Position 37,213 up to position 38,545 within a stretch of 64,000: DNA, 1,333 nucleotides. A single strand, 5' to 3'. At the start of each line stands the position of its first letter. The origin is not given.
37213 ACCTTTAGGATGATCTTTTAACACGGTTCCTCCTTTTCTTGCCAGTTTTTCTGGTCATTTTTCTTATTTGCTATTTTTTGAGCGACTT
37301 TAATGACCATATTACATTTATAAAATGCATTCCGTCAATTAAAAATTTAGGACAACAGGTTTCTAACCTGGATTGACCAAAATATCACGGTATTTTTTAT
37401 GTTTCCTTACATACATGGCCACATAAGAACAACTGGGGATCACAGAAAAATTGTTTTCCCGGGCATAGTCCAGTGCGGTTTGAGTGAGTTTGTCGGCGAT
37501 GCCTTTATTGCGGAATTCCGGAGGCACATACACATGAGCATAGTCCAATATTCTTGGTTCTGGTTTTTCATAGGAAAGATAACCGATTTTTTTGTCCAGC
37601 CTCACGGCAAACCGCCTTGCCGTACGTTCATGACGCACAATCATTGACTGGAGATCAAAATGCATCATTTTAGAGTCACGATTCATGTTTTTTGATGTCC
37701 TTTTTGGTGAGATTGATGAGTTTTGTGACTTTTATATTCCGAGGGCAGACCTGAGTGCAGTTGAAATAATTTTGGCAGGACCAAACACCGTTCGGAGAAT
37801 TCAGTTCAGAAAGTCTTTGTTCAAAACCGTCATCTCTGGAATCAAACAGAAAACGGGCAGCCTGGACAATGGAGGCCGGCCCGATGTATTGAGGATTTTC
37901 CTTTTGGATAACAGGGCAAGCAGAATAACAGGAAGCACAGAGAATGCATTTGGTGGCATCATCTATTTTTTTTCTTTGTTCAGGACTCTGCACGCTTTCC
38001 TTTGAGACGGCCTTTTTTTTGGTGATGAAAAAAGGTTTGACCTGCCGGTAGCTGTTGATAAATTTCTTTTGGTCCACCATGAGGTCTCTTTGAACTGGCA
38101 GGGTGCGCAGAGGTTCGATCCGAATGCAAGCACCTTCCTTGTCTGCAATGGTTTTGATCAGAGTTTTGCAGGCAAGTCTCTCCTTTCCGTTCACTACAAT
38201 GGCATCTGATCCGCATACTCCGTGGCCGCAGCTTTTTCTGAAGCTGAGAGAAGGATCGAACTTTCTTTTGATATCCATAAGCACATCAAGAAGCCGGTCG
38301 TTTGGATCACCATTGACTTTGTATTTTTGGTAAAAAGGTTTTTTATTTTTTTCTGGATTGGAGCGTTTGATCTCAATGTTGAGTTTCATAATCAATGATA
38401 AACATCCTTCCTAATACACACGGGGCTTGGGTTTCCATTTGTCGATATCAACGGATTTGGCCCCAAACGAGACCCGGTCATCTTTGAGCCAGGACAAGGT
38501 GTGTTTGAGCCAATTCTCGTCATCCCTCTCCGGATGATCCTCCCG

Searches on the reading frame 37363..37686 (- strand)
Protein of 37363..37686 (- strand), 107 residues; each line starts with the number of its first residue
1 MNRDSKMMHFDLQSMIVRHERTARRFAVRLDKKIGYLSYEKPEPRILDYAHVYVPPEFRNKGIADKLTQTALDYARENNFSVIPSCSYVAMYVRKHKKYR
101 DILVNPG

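Call 76: search_protein_families(library=pfam, proteins=[window:37363-37686:-], max_evalue=0.001)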
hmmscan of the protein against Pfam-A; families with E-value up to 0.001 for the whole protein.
window:37363-37686:- (107 aa): 4 families
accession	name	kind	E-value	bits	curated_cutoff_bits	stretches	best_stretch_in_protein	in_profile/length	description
PF14542.12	Acetyltransf_CG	-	5.9e-25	87.7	30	1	25-102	1-80/80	GCN5-related N-acetyl-transferase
PF00583.31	Acetyltransf_1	-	5.3e-08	33.6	20.7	1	23-83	33-96/116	Acetyltransferase (GNAT) family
PF13508.13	Acetyltransf_7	-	2e-06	28.5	27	1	31-80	12-62/84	Acetyltransferase (GNAT) domain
PF13673.13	Acetyltransf_10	-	0.00012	22.5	23.6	1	30-81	39-86/128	Acetyltransferase (GNAT) domain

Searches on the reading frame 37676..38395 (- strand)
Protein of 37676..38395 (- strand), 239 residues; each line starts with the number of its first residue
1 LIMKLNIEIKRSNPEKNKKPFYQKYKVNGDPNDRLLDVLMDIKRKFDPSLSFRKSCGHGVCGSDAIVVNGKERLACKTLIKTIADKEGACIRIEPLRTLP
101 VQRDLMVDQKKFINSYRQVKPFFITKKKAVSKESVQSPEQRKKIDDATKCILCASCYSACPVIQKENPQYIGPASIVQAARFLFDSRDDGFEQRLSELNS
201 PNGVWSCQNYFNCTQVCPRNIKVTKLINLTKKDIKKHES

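Call 76: search_protein_families(library=pfam, proteins=[window:37676-38395:-], max_evalue=0.001)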
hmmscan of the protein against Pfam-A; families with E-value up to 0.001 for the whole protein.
window:37676-38395:- (239 aa): 9 families
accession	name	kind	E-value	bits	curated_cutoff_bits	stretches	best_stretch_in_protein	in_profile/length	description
PF13085.11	Fer2_3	-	1.9e-33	115.1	27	1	6-113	1-106/107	2Fe-2S iron-sulfur cluster binding domain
PF13183.11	Fer4_8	-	1.1e-11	45.6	27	1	147-221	2-68/68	4Fe-4S dicluster domain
PF13237.11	Fer4_10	-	1e-10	41.8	25.5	1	143-218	2-53/53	4Fe-4S dicluster domain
PF13534.11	Fer4_17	-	1.4e-06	29.1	22.2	1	149-221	1-60/61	4Fe-4S dicluster domain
PF13187.11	Fer4_9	-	1.4e-06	28.7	27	0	132-162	19-49/52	4Fe-4S dicluster domain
PF13746.11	Fer4_18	-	4.8e-06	27.2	27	0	87-162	3-73/114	4Fe-4S dicluster domain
PF14691.11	Fer4_20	-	0.00026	21.2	25.8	0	132-172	6-47/113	Dihydroprymidine dehydrogenase domain II, 4Fe-4S cluster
PF12797.12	Fer4_2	-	0.00085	19.6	24.5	1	143-162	3-22/22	4Fe-4S binding domain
PF12838.12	Fer4_7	-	0.00097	20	27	0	149-221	1-52/52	4Fe-4S dicluster domain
